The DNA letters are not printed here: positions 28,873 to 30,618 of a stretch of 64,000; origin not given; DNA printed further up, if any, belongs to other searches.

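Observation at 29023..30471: GC-richer, divergent PLP-dependent (Cys/Met-metabolism fold) enzyme with its own strong promoter and terminator immediately upstream of the array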

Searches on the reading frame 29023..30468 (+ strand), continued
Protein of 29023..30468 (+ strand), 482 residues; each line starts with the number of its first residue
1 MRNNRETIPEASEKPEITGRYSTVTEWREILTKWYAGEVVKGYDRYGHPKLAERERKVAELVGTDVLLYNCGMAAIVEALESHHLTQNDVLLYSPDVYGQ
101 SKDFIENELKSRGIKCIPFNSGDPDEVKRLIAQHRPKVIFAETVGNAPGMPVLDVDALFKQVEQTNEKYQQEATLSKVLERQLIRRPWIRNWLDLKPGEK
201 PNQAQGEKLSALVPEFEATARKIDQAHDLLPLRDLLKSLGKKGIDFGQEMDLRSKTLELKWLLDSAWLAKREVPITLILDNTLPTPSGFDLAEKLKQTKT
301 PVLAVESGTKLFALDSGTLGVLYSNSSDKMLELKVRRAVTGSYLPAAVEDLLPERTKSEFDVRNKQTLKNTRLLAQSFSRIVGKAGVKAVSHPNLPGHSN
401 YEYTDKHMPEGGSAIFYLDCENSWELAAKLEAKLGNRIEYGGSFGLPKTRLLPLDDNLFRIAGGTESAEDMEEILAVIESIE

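Call 46: search_protein_families(library=ncbifam, proteins=[P0041, P0046, P0051], max_evalue=0.00001)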
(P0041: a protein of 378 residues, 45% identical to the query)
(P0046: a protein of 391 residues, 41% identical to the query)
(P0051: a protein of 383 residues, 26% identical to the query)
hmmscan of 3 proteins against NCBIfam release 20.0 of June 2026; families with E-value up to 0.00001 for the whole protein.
P0041 (378 aa): 33 families (the best 25 are shown)
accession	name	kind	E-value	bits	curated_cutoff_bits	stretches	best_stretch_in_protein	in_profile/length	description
NF005758.0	PRK07582.1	equivalog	8.6e-26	90.5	440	1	14-366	32-360/372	cystathionine gamma-lyase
NF006347.0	PRK08574.1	equivalog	1.7e-24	86.3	477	1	33-301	47-296/385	cystathionine gamma-synthase family protein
NF005047.0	PRK06460.1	equivalog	1.9e-20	73.1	501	1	33-313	39-299/376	hypothetical protein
TIGR01329.1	cysta_beta_ly_E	equivalog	2e-20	72.8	487.5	1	33-306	41-299/383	cystathionine beta-lyase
NF006097.0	PRK08249.1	equivalog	6.4e-18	64.3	600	1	31-297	58-305/402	cystathionine gamma-synthase family protein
NF005976.0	PRK08064.1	equivalog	2e-17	63.3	627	1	16-294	32-290/390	cystathionine beta-lyase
TIGR01328.1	met_gam_lyase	equivalog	4.2e-17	62.1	549.7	1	32-335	52-336/391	methionine gamma-lyase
NF004609.0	PRK05939.1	equivalog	5.8e-16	58.4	555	1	32-173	54-187/412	cystathionine gamma-synthase family protein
NF005695.0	PRK07503.1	equivalog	5.8e-16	58.2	666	1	30-314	56-323/403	methionine gamma-lyase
NF004876.0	PRK06234.1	subfamily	5.4e-15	55.3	666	1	32-296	57-306/400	methionine gamma-lyase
NF005871.0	PRK07811.1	equivalog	5.8e-15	54.7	513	1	33-296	55-300/389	cystathionine gamma-synthase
TIGR01325.1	O_suc_HS_sulf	equivalog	1.2e-14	53.7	510.05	1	28-298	43-294/380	O-succinylhomoserine sulfhydrylase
TIGR01326.1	OAH_OAS_sulfhy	subfamily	3.1e-14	52.5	495.1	1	31-209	49-216/418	O-acetylhomoserine aminocarboxypropyltransferase/cysteine synthase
NF004821.0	PRK06176.1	equivalog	1.3e-13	50.6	642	1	33-296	44-288/380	cystathionine gamma-synthase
NF005870.0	PRK07810.1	equivalog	2.6e-13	49.2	618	1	32-307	66-323/406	O-succinylhomoserine sulfhydrylase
NF005810.0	PRK07671.1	equivalog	1.2e-12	47.6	594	1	33-296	44-288/377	bifunctional cystathionine gamma-lyase/homocysteine desulfhydrase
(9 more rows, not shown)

P0046 (391 aa): 29 families (the best 25 are shown)
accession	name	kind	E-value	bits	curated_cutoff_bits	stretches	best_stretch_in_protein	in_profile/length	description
NF005758.0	PRK07582.1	equivalog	5.6e-25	87.9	440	1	28-307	43-298/372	cystathionine gamma-lyase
NF006347.0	PRK08574.1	equivalog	1.3e-16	60.3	477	1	33-302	45-293/385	cystathionine gamma-synthase family protein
NF005047.0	PRK06460.1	equivalog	2.9e-16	59.3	501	1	51-312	52-294/376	hypothetical protein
TIGR01329.1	cysta_beta_ly_E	equivalog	8.9e-16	57.5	487.5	1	34-328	40-313/383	cystathionine beta-lyase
TIGR01326.1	OAH_OAS_sulfhy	subfamily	1.5e-15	56.9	495.1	1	62-206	76-208/418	O-acetylhomoserine aminocarboxypropyltransferase/cysteine synthase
NF006097.0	PRK08249.1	equivalog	1.6e-14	53.1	600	1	34-300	59-304/402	cystathionine gamma-synthase family protein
NF004876.0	PRK06234.1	subfamily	3.5e-14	52.6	666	1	31-317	54-324/400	methionine gamma-lyase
NF006096.0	PRK08248.1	equivalog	3.4e-13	49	726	1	62-178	83-191/431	homocysteine synthase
NF004609.0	PRK05939.1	equivalog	9.1e-13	47.9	555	1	34-176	54-185/412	cystathionine gamma-synthase family protein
NF006004.0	PRK08134.1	equivalog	1.1e-12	47.4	636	1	68-176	85-189/433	O-acetylhomoserine aminocarboxypropyltransferase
TIGR01328.1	met_gam_lyase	equivalog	2.7e-12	46.3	549.7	1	21-311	39-310/391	methionine gamma-lyase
NF005871.0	PRK07811.1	equivalog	3e-12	45.8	513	1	51-299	68-299/389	cystathionine gamma-synthase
NF005215.0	PRK06702.1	equivalog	1.3e-10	40.8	709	1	65-202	79-209/432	bifunctional O-acetylhomoserine aminocarboxypropyltransferase/cysteine synthase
NF005026.0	PRK06434.1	equivalog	1.5e-10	40.5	634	1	33-273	56-276/385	cystathionine gamma-lyase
NF005872.0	PRK07812.1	equivalog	1.7e-10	40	703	1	62-201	91-219/439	bifunctional o-acetylhomoserine/o-acetylserine sulfhydrylase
NF005810.0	PRK07671.1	equivalog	2e-08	33.7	594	1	62-298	69-286/377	bifunctional cystathionine gamma-lyase/homocysteine desulfhydrase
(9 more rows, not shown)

P0051 (383 aa): 22 families
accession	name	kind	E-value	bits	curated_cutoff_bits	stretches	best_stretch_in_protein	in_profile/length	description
NF005758.0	PRK07582.1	equivalog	4.8e-13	48.6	440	1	35-275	46-269/372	cystathionine gamma-lyase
NF006347.0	PRK08574.1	equivalog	2.3e-11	43.1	477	1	25-302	33-294/385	cystathionine gamma-synthase family protein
TIGR01325.1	O_suc_HS_sulf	equivalog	6.3e-11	41.5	510.05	1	26-305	35-298/380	O-succinylhomoserine sulfhydrylase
NF005026.0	PRK06434.1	equivalog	1.4e-09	37.3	634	1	36-245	55-252/385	cystathionine gamma-lyase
TIGR01326.1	OAH_OAS_sulfhy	subfamily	3.8e-09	35.8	495.1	1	39-206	51-208/418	O-acetylhomoserine aminocarboxypropyltransferase/cysteine synthase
NF005455.0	PRK07049.1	equivalog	4.2e-09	35.6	504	1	32-233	70-273/427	cystathionine gamma-synthase family protein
NF005870.0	PRK07810.1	equivalog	9.2e-09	34.3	618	1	23-306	51-319/406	O-succinylhomoserine sulfhydrylase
NF006096.0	PRK08248.1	equivalog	1.3e-08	34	726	1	50-201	69-210/431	homocysteine synthase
NF004125.0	PRK05613.1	equivalog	1.9e-08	33.3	765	1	37-211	61-226/437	O-acetylhomoserine/O-acetylserine sulfhydrylase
TIGR01328.1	met_gam_lyase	equivalog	4.3e-08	32.5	549.7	1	23-219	37-224/391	methionine gamma-lyase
NF006003.0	PRK08133.1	equivalog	9.2e-08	31.2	522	1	28-306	49-312/396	O-succinylhomoserine sulfhydrylase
NF004876.0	PRK06234.1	subfamily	1.2e-07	31.2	666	1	28-276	47-285/400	methionine gamma-lyase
NF004609.0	PRK05939.1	equivalog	1.5e-07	30.6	555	1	16-175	36-184/412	cystathionine gamma-synthase family protein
NF004757.0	PRK06084.1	equivalog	2e-07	30.2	790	1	65-187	77-192/425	bifunctional O-acetylhomoserine aminocarboxypropyltransferase/cysteine synthase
NF005695.0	PRK07503.1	equivalog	2.2e-07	29.9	666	1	24-234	44-246/403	methionine gamma-lyase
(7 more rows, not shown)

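Call 51: search_protein_families(library=pfam, proteins=[L014:7558-8481:-, L014:8893-9435:-, L014:11039-11680:-, L014:11740-12366:-, L015:1655-2845:+, L015:2845-4671:+, L015:4680-5786:+, L016:1580-2767:+, L016:2805-4631:+, L016:4642-5829:+], max_evalue=0.0001)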
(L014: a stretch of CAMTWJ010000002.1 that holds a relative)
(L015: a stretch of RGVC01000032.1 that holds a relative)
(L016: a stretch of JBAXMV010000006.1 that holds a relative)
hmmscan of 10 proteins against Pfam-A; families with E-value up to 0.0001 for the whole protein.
L014:7558-8481:- (308 aa): 0 families

L014:8893-9435:- (181 aa): 1 family
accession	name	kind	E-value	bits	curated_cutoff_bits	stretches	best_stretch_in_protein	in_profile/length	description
PF03729.18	DUF308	-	4.6e-19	68.9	25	2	14-88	1-72/73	Short repeat of unknown function (DUF308)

L014:11039-11680:- (214 aa): 0 families

L014:11740-12366:- (209 aa): 0 families

L015:1655-2845:+ (397 aa): 3 families
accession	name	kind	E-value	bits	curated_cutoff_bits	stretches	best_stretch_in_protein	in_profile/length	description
PF00270.35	DEAD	-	3.6e-48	163.9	26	1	80-243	2-166/167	DEAD/DEAH box helicase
PF00271.37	Helicase_C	-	4.3e-34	117.5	23.5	1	278-387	1-110/110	Helicase conserved C-terminal domain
PF04851.21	ResIII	-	1.3e-11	45.2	22.5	1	98-237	29-162/164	Type III restriction enzyme, res subunit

L015:2845-4671:+ (609 aa): 6 families
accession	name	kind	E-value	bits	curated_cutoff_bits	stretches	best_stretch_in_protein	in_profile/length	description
PF00009.33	GTP_EFTU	-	1.1e-55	188.6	26.5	1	9-206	2-187/188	Elongation factor Tu GTP binding domain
PF21018.2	BipA_C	-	4.9e-43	145.8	23.8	1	494-601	2-109/110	TypA/BipA C-terminal domain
PF00679.30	EFG_C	-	2.3e-14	53.6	27.9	1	405-490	2-87/89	Elongation factor G C-terminus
PF03144.31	GTP_EFTU_D2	-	7.3e-13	49.2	30.3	1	230-299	1-72/73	Elongation factor Tu domain 2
PF22042.2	EF-G_D2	-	4.5e-07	30.3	27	1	215-300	1-82/84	Elongation factor G domain 2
PF01926.29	MMR_HSR1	-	5.5e-06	26.9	21.9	1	54-136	25-113/113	50S ribosome-binding GTPase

L015:4680-5786:+ (369 aa): 1 family
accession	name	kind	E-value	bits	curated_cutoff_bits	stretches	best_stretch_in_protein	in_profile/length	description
PF01702.25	TGT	-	1.4e-121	406.4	26.3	1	18-368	3-329/357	Queuine tRNA-ribosyltransferase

L016:1580-2767:+ (396 aa): 4 families
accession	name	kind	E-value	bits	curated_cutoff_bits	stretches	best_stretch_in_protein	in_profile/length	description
PF00270.35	DEAD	-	2.4e-46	158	26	1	79-242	2-166/167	DEAD/DEAH box helicase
PF00271.37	Helicase_C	-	9.6e-34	116.4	23.5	1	277-386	1-110/110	Helicase conserved C-terminal domain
PF04851.21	ResIII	-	2.7e-10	40.8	22.5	1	98-216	30-146/164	Type III restriction enzyme, res subunit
PF16203.11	ERCC3_RAD25_C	-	8.9e-05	22.3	27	0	289-387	58-153/248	ERCC3/RAD25/XPB C-terminal helicase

L016:2805-4631:+ (609 aa): 6 families
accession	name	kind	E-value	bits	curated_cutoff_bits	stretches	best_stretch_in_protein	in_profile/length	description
PF00009.33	GTP_EFTU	-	2.4e-54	184.2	26.5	1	9-205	2-186/188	Elongation factor Tu GTP binding domain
PF21018.2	BipA_C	-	9.1e-44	148.2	23.8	1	494-601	2-109/110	TypA/BipA C-terminal domain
PF00679.30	EFG_C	-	1.7e-13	50.8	27.9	1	405-485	2-82/89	Elongation factor G C-terminus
PF03144.31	GTP_EFTU_D2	-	7.1e-11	42.8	30.3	1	230-300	1-73/73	Elongation factor Tu domain 2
PF22042.2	EF-G_D2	-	9.2e-07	29.3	27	1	215-300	1-82/84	Elongation factor G domain 2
PF01926.29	MMR_HSR1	-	2.9e-05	24.6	21.9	0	13-136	2-113/113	50S ribosome-binding GTPase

L016:4642-5829:+ (396 aa): 1 family
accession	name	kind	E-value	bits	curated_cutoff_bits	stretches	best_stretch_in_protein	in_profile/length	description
PF01702.25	TGT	-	8.5e-131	436.7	26.3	1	18-395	3-356/357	Queuine tRNA-ribosyltransferase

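Call 57: list_cluster_members(proteins=[P0001, P0008, P0076])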
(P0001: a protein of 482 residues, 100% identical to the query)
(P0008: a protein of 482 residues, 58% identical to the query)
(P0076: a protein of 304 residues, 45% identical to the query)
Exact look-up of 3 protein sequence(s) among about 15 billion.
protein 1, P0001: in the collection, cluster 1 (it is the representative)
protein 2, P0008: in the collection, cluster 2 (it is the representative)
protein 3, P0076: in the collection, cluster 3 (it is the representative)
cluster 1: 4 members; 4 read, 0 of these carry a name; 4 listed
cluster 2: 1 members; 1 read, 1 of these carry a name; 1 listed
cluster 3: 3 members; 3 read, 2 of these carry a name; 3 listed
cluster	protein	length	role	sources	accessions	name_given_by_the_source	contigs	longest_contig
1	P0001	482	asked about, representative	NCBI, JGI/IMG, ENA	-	-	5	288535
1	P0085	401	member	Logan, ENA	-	-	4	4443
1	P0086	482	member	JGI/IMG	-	-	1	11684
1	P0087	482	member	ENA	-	-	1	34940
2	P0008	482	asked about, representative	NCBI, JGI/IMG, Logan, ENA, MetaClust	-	\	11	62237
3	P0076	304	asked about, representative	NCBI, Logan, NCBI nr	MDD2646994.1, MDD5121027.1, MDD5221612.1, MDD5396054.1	MAG: hypothetical protein PHV78_02280 [Patescibacteria group bacterium] | hypothetical protein [Patescibacteria group bacterium]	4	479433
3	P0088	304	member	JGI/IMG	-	hypothetical protein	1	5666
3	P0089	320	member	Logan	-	-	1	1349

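Call 59: find_encoding_contigs(protein=P0001, flank=1000, max_places=3)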
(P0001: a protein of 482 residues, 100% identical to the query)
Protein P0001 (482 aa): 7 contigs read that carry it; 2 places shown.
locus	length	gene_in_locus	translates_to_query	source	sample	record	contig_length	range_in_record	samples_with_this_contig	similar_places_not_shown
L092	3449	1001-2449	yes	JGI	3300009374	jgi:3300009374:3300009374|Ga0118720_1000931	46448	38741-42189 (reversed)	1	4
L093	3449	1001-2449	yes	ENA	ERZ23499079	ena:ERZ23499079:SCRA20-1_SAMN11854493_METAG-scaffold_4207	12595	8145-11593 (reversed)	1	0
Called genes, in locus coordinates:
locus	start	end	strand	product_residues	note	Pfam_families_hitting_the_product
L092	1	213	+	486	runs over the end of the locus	PF01139:RtcB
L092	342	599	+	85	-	-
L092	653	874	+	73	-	-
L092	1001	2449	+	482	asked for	PF01053:Cys_Met_Meta_PP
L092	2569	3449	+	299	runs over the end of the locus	PF08241:Methyltransf_11 (weak), PF13649:Methyltransf_25 (weak), PF13847:Methyltransf_31 (weak)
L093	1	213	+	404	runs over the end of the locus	?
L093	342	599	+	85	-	-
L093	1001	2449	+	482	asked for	PF01053:Cys_Met_Meta_PP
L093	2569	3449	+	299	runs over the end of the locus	PF08241:Methyltransf_11 (weak), PF13649:Methyltransf_25 (weak), PF13847:Methyltransf_31 (weak)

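Call 60: search_protein_families(library=padloc, proteins=[window:29023-30468:+], max_evalue=0.001)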
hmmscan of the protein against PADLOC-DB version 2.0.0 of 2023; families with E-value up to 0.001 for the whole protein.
window:29023-30468:+ (482 aa): 0 families

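Call 92: search_protein_families(library=pfam, proteins=[L003:13508-14488:+], max_evalue=0.001)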
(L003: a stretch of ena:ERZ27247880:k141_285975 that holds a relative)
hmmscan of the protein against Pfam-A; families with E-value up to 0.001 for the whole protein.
L003:13508-14488:+ (327 aa): 1 family
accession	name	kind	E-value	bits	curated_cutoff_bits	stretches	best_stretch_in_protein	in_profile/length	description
PF01326.24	PPDK_N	-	1.5e-95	320.7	27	1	18-326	2-311/328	Pyruvate phosphate dikinase, AMP/ATP-binding domain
